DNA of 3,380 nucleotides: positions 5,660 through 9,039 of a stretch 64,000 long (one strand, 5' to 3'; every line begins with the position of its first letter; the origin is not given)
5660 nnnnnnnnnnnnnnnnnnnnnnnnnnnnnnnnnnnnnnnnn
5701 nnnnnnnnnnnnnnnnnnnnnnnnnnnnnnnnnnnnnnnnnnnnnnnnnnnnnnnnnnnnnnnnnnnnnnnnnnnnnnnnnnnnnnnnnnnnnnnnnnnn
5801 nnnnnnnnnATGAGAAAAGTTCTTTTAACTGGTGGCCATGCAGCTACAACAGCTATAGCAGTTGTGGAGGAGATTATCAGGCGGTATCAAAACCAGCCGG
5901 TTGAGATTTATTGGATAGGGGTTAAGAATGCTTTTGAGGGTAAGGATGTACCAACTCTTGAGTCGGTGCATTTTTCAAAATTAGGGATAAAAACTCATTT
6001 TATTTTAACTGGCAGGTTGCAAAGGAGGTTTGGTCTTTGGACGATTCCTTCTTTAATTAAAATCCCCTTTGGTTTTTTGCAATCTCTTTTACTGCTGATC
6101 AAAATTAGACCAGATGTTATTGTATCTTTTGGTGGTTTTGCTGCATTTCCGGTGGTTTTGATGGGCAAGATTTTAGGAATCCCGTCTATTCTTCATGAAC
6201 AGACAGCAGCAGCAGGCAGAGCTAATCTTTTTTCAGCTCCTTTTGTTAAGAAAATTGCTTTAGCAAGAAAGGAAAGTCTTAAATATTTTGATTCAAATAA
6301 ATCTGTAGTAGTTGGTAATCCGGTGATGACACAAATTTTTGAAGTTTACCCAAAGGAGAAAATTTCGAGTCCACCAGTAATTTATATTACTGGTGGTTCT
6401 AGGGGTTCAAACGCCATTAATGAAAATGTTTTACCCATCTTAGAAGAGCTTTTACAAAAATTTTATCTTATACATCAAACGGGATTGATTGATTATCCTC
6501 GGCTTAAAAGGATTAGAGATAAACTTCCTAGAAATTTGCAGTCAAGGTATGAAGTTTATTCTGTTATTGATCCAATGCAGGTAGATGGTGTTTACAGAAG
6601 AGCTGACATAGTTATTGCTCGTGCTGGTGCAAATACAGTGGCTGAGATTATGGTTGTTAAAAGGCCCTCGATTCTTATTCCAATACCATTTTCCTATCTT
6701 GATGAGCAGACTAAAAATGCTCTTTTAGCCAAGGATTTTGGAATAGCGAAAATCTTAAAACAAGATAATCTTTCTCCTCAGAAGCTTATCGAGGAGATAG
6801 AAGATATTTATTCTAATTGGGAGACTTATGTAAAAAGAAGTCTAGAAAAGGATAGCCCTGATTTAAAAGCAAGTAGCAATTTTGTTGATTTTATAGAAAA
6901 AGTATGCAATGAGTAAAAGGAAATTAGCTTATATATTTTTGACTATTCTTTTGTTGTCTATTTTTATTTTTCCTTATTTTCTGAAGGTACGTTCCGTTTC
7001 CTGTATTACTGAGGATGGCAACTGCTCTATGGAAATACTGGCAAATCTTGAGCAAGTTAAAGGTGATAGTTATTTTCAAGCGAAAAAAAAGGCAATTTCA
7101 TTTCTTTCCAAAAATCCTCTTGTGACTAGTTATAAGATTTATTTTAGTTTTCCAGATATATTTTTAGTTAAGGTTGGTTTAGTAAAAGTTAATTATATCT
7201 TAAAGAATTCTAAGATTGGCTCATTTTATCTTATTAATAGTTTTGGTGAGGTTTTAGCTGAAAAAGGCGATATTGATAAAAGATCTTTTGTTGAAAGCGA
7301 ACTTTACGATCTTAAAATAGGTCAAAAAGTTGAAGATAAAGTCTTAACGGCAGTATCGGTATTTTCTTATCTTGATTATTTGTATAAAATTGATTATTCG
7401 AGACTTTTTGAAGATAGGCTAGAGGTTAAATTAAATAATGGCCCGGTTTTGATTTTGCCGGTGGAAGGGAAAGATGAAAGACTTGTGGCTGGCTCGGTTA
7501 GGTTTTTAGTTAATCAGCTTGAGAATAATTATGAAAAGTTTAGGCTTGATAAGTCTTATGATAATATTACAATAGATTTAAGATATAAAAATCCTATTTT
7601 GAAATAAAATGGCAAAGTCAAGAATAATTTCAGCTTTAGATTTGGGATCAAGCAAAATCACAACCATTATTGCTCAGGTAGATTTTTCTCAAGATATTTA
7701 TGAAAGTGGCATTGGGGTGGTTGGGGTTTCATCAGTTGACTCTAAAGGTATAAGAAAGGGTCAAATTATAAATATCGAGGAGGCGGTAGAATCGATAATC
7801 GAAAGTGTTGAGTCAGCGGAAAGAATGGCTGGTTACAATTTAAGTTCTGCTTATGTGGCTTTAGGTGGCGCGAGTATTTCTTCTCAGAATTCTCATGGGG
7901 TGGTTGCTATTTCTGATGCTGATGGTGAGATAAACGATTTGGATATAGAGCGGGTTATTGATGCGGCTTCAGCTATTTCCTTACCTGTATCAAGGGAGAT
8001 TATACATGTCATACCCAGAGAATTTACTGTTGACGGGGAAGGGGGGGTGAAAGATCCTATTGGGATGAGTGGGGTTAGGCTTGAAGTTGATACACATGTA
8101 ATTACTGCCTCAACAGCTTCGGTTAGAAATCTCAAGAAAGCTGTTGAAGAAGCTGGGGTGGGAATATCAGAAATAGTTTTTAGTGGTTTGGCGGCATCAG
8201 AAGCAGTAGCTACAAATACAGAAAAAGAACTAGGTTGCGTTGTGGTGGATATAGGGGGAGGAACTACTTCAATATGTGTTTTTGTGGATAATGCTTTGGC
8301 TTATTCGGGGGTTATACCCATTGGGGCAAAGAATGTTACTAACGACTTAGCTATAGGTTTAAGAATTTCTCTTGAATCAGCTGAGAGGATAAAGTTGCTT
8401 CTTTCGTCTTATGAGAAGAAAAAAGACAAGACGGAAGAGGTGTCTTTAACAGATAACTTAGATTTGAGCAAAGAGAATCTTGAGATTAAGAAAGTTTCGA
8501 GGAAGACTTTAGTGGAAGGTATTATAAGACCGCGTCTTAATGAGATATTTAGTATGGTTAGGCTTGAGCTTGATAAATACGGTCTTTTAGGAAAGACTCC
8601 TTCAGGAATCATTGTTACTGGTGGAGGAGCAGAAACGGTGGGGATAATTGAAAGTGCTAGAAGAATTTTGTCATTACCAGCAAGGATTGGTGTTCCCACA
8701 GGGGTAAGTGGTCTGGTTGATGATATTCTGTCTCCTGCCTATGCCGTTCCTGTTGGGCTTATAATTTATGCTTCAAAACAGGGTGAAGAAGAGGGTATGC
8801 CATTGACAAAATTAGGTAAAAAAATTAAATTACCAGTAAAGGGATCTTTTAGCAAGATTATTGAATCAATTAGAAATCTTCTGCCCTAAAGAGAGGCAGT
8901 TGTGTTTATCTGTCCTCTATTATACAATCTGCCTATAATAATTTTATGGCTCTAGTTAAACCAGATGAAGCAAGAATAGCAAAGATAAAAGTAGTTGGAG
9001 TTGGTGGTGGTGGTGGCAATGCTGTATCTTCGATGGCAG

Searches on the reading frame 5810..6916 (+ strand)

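Call 9: search_protein_families(library=pfam, proteins=[window:5810-6916:+], max_evalue=0.0001)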
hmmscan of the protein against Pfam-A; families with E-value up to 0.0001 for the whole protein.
window:5810-6916:+ (368 aa): 2 families
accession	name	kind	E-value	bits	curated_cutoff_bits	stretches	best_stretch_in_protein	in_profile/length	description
PF04101.22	Glyco_tran_28_C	-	1.4e-30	107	22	1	190-346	1-153/166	Glycosyltransferase family 28 C-terminal domain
PF03033.26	Glyco_transf_28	-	5.5e-14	52.9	26.2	1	7-150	8-138/139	Glycosyltransferase family 28 N-terminal domain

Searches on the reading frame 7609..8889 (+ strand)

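Call 9: search_protein_families(library=pfam, proteins=[window:7609-8889:+], max_evalue=0.0001)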
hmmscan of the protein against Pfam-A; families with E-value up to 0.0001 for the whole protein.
window:7609-8889:+ (426 aa): 3 families
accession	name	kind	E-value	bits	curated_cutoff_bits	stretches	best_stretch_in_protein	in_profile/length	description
PF14450.12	FtsA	-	4.8e-34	117.9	31.8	2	211-383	1-127/127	Cell division protein FtsA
PF02491.25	SHS2_FTSA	-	1.2e-31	109.4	25.4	1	87-166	1-79/79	SHS2 domain inserted in FTSA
PF06723.19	MreB_Mbl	-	1.3e-08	34.5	27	1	172-360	109-303/327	MreB/Mbl protein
